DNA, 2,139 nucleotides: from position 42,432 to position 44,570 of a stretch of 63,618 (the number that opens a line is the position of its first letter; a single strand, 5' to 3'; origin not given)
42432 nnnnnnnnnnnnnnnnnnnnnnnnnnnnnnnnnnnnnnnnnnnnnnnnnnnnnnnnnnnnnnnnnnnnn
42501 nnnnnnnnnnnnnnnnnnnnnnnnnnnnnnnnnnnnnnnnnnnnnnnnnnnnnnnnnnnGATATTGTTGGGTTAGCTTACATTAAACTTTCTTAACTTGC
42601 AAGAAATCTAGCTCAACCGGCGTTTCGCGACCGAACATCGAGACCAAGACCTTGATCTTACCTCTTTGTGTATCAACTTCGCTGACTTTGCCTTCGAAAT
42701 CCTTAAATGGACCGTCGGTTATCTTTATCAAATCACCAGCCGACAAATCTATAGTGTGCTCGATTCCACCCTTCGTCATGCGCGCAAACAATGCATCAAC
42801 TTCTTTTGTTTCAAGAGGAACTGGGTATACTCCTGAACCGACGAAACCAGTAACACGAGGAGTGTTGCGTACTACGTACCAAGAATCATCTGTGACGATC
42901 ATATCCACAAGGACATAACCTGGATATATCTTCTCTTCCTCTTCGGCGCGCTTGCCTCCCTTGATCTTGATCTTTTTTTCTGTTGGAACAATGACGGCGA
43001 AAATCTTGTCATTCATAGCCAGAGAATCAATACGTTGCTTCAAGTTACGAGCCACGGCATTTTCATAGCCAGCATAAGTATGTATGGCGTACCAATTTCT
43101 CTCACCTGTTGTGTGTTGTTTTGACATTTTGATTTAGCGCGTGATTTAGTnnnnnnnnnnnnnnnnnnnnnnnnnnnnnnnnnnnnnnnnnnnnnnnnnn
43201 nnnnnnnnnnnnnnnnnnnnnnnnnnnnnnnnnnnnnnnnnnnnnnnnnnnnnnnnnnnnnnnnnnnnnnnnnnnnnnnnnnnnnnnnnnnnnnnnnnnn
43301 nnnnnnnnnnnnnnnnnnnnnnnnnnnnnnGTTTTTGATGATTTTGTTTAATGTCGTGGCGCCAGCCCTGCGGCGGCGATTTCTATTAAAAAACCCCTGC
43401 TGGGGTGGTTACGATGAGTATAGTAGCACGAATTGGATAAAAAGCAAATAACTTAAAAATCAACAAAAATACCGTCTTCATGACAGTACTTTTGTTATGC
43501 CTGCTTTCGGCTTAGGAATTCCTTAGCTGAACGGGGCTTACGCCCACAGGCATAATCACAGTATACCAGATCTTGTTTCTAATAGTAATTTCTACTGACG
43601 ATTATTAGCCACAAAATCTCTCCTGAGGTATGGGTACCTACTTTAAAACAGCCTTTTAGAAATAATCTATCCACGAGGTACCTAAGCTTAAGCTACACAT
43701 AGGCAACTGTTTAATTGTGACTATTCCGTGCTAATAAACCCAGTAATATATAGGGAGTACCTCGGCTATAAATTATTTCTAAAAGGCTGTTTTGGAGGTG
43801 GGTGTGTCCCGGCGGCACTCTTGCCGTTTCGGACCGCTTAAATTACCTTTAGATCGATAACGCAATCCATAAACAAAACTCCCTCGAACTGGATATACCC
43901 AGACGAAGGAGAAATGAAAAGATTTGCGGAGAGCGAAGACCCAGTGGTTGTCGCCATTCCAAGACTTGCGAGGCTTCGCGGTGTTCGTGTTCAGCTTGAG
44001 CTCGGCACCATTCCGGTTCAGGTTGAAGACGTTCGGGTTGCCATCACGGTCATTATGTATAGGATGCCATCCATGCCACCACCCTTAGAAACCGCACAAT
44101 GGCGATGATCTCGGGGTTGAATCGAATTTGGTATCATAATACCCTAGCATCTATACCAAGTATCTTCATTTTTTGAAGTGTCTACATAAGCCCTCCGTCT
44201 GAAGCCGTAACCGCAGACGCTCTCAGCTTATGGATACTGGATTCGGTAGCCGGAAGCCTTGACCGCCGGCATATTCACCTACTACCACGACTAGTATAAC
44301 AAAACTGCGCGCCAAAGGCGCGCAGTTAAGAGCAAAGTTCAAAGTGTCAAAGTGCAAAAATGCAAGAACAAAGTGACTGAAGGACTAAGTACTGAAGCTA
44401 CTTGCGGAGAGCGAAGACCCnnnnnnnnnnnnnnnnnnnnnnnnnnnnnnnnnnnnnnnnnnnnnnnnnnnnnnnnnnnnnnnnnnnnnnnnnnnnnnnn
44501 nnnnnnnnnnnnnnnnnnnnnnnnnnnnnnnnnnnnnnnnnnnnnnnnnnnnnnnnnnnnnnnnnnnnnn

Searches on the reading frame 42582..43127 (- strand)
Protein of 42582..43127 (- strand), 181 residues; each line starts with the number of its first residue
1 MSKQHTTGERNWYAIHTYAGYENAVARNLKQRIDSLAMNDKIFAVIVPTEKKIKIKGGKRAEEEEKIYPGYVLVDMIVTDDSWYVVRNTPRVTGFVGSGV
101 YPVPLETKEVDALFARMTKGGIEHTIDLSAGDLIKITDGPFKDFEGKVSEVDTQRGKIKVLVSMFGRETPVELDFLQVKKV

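Call 18: find_encoding_contigs(protein=window:42582-43127:-, flank=6000, max_places=10)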
Protein window:42582-43127:- (181 aa): 10 contigs read that carry it; 6 places shown.
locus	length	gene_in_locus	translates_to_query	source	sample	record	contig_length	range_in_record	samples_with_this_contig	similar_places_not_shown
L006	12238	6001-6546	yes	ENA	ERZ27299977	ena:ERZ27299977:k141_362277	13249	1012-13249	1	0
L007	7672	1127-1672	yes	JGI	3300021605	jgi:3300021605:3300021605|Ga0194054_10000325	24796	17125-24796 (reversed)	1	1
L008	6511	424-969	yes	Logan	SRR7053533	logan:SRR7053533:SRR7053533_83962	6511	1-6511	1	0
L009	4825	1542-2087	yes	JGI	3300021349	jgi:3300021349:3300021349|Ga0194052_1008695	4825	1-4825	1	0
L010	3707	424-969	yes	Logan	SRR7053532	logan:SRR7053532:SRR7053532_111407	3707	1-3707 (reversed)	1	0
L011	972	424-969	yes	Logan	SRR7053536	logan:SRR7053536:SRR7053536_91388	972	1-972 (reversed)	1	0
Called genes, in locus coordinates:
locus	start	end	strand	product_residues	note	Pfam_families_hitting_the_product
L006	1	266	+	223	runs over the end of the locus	PF13462:Thioredoxin_4, PF01323:DSBA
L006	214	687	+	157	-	PF07884:VKOR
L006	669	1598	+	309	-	PF10672:Methyltrans_SAM (weak)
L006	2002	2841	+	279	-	PF04402:SIMPL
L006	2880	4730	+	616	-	-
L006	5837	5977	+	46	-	PF00584:SecE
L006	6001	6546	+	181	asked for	PF02357:NusG, PF00467:KOW (weak)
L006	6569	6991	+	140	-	PF03946:Ribosomal_L11_N, PF00298:Ribosomal_L11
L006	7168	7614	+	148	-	-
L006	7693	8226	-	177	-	PF00186:DHFR_1, PF01872:RibD_C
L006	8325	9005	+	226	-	PF01928:CYTH (weak)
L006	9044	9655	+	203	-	PF22769:DCD, PF00692:dUTPase (faint)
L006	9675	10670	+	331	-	PF00303:Thymidylat_synt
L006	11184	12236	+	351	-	?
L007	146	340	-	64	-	-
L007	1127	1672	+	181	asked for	PF02357:NusG, PF00467:KOW (weak)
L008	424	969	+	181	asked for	PF02357:NusG, PF00467:KOW (weak)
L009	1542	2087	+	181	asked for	PF02357:NusG, PF00467:KOW (weak)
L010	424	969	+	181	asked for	PF02357:NusG, PF00467:KOW (weak)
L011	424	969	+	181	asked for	PF02357:NusG, PF00467:KOW (weak)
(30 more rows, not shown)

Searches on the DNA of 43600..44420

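Call 69: search_rna_families(source=window, start=43600, end=44420, threshold=evalue, max_evalue=5)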
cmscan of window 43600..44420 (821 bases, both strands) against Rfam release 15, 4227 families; matches with E-value up to 5: 4.
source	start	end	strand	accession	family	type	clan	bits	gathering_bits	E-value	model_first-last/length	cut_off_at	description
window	43635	43804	+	RF04263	MIR2593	Gene; miRNA;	-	33.9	96.2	0.00046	1-116/116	no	MIR2593 microRNA precursor family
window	44160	44221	-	RF03080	RT-9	Gene; sRNA;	-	23.3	46.1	0.31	1-92/92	no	RT-9 RNA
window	44250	44329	+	RF02601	BASRCI337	Gene; sRNA;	-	17.5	229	0.084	1-191/191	no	Brucella sRNA CI337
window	44311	44418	-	RF01956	NEAT1_2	Gene; lncRNA;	-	14.1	60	2.5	1-116/116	no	Nuclear enriched abundant transcript 1 conserved region 2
